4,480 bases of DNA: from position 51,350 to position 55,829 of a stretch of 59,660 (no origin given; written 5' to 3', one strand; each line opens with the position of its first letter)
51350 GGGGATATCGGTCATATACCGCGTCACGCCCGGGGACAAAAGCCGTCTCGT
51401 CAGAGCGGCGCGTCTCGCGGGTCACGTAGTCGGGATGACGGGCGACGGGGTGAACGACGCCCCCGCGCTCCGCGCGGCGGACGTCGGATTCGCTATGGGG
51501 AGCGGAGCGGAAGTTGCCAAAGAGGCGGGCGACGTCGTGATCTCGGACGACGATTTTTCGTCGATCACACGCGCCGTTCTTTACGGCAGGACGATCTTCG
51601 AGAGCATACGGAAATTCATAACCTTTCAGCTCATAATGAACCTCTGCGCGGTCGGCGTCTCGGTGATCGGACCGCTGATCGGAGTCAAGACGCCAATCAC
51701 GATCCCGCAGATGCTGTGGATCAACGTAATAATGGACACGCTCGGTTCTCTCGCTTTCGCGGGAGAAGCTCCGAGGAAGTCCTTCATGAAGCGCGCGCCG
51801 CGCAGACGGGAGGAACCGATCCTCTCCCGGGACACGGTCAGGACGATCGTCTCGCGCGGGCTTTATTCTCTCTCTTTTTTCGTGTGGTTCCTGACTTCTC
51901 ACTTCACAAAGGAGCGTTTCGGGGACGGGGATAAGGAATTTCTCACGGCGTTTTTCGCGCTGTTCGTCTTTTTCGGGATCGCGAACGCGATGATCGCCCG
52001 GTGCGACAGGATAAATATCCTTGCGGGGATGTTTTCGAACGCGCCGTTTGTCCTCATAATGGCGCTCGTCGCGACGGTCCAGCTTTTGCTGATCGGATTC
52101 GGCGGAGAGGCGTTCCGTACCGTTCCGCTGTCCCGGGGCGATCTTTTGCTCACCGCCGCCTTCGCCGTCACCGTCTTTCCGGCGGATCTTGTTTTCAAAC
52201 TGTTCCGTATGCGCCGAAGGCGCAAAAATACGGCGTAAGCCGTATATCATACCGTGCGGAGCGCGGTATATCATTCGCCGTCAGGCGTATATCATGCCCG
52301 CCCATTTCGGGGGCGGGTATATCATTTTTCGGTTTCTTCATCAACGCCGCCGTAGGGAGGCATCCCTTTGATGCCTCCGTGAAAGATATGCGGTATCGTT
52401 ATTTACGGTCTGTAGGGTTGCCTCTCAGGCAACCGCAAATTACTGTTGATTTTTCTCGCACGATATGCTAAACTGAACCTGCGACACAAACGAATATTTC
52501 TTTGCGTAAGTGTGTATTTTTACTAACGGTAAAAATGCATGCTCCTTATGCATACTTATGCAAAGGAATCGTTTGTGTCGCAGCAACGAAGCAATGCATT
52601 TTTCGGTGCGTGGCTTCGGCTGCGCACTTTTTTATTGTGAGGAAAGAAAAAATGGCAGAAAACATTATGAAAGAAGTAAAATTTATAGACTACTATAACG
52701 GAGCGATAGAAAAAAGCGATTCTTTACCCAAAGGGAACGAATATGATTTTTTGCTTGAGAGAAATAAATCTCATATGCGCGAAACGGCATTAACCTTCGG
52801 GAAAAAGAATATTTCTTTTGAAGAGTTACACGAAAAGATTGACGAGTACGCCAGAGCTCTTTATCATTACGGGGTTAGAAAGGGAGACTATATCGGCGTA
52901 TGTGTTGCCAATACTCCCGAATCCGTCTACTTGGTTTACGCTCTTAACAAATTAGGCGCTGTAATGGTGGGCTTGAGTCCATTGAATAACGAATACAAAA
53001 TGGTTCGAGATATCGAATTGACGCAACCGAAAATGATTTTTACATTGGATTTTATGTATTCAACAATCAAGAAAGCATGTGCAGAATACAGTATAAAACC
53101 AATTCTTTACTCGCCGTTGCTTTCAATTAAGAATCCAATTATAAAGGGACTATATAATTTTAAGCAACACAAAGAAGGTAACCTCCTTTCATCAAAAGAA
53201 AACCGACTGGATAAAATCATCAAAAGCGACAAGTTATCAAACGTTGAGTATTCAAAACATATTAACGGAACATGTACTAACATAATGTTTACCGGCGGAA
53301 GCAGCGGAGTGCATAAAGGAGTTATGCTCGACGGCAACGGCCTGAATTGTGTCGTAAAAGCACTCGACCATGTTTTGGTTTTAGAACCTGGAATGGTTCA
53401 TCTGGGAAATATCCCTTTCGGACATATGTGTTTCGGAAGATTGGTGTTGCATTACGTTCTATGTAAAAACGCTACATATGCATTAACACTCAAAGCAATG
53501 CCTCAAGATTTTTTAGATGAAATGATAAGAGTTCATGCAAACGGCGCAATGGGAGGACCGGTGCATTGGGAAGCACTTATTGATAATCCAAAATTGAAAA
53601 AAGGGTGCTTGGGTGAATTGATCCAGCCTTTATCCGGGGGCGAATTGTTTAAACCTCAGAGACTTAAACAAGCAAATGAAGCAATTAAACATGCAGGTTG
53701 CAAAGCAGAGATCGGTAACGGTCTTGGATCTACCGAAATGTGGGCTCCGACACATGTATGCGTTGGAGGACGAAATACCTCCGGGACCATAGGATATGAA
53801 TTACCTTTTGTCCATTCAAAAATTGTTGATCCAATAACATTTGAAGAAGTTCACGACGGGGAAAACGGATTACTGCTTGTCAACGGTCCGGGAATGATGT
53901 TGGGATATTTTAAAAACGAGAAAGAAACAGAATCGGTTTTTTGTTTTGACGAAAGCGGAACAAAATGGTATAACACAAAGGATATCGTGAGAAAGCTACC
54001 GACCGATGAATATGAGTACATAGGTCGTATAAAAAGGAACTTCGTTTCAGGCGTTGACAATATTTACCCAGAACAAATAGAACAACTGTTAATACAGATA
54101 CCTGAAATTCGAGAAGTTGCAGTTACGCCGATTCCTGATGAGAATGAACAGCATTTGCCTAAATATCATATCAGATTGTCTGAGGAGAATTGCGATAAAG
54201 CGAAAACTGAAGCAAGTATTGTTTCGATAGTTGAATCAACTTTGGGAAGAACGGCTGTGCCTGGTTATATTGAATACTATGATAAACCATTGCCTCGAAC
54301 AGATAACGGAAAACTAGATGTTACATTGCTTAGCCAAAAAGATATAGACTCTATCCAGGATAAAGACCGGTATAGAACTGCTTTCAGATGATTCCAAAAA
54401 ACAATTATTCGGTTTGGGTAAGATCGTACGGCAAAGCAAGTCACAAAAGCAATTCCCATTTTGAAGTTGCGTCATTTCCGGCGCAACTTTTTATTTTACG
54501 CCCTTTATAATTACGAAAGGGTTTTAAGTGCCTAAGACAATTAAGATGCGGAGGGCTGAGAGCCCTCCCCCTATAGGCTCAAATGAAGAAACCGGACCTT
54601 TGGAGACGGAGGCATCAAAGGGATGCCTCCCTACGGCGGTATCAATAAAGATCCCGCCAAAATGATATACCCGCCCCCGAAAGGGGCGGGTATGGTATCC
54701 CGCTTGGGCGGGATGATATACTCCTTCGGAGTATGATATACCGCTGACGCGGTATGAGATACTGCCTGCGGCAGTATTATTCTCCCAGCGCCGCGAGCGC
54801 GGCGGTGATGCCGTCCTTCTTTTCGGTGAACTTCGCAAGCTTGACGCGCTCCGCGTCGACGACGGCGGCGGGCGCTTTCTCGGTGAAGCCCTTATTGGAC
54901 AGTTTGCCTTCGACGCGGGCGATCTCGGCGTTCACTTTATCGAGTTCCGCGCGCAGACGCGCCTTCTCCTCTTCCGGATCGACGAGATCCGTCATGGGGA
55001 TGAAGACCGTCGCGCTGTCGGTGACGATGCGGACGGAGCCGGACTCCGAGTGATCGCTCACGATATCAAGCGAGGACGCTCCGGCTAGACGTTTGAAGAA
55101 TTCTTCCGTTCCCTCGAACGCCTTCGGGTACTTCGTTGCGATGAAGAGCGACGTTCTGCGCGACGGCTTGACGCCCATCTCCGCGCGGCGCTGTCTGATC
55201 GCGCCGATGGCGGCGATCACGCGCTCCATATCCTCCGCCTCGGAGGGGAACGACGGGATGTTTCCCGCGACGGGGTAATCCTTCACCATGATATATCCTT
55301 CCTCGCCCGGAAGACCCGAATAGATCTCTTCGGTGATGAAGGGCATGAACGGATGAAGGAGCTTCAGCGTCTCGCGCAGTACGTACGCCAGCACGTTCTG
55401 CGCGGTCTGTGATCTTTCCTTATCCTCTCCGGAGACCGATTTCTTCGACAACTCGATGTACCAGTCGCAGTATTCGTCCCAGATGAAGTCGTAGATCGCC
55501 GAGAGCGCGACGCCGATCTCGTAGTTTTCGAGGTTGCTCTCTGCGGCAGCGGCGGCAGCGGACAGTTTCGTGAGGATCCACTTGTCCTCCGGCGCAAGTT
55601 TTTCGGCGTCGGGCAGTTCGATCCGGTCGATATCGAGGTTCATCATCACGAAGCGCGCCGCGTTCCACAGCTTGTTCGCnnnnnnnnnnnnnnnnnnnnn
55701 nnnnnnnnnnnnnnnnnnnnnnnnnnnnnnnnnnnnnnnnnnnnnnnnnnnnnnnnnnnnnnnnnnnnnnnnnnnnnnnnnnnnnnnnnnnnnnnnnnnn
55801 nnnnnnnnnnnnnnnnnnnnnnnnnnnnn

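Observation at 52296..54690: A ~35 % GC single-gene islet (AMP-ligase plus its leader) bracketed by inverted copies of a hairpin-array repeat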

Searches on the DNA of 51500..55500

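Call 5: search_rna_families(source=window, start=51500, end=55500, threshold=evalue, max_evalue=1, show_alignments=3)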
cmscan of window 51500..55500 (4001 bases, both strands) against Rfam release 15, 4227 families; matches with E-value up to 1: 5.
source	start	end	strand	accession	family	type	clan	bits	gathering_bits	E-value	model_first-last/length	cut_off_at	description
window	54690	54765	+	RF01706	Gut-1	Gene; sRNA;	-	53.3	50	6.6e-09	1-77/77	no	Gut-1 RNA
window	52223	52297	-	RF01706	Gut-1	Gene; sRNA;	-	33.7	50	0.00056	1-77/77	no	Gut-1 RNA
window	52480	52584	+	RF04154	mir-1277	Gene; miRNA;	-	28.6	81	0.022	1-78/78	no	mir-1277 microRNA precursor family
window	52478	52584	+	RF04133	MIR2646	Gene; miRNA;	-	25.4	245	0.013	1-256/256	no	MIR2646 microRNA precursor family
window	52484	52578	+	RF03879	mir-2831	Gene; miRNA;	-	21.6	90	0.77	1-75/75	no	mir-2831 microRNA precursor family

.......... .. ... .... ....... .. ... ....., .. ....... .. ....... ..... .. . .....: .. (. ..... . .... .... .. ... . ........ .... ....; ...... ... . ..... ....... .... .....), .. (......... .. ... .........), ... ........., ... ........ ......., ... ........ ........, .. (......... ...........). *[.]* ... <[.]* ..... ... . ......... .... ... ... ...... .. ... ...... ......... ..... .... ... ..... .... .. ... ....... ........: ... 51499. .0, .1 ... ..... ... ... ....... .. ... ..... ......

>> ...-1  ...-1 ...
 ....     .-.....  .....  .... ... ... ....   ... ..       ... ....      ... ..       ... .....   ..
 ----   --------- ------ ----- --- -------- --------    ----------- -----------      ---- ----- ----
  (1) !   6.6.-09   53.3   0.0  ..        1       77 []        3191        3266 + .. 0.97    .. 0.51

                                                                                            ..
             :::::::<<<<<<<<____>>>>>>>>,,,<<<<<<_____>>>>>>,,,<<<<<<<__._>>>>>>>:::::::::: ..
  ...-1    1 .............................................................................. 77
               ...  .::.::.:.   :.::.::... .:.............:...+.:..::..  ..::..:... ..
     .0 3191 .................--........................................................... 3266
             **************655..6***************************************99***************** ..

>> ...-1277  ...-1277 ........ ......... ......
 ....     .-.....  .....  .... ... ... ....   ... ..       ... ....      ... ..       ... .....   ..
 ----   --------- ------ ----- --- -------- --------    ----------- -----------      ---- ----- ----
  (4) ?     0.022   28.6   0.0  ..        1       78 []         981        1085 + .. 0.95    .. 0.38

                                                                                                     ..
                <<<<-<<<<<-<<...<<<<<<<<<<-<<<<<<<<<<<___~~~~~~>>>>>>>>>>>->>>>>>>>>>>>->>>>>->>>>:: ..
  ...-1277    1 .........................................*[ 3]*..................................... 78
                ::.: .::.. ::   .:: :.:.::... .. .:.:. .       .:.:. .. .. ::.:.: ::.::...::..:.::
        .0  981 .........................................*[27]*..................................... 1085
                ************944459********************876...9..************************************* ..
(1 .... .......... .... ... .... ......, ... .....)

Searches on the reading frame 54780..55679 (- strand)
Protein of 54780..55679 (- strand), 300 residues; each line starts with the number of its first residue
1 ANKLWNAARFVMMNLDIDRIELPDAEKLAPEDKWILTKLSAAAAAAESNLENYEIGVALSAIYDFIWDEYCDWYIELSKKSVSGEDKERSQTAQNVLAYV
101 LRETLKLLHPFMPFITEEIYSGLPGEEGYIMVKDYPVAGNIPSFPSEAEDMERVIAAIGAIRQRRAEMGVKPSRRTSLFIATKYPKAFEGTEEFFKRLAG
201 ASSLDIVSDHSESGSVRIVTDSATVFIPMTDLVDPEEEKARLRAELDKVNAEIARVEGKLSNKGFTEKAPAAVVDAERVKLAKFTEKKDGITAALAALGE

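Call 75: find_related_loci(query=window:54780-55679:-, collection=metagenome_contigs, flank=4000)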
Query window:54780-55679:- (300 aa) in metagenome_contigs; peptide patterns used: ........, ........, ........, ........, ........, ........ (x = any residue, [..] = any of these).
600 stretches matched a pattern (row limit reached: there are more); 599 encode a relative of the query (tblastn E <= 1e-3); the best 80 are kept; 80 distinct loci.
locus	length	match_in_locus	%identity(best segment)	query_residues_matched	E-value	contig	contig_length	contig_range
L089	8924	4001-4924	54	1-299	1e-100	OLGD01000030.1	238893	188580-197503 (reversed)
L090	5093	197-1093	48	1-300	3e-89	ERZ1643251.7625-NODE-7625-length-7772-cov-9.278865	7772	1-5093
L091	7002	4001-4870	50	1-284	8e-88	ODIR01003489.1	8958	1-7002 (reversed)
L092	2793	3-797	54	32-291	2e-88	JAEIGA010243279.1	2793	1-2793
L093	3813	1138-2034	48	1-299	1e-86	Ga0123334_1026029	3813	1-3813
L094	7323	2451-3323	49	1-286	1e-85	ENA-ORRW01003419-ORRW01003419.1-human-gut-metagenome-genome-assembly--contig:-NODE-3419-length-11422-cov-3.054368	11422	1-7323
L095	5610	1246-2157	48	1-300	1e-85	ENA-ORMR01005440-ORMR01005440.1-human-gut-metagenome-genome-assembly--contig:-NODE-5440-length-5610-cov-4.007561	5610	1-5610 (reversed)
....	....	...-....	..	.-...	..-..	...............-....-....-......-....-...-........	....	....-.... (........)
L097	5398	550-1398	49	1-283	3e-85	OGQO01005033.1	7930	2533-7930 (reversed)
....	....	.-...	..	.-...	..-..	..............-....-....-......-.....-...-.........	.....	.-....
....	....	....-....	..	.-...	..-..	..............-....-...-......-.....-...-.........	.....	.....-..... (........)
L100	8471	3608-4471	48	1-286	1e-84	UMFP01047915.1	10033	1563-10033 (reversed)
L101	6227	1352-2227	49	1-286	1e-84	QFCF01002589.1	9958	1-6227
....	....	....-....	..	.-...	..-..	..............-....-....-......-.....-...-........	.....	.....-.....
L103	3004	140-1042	48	1-298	3e-85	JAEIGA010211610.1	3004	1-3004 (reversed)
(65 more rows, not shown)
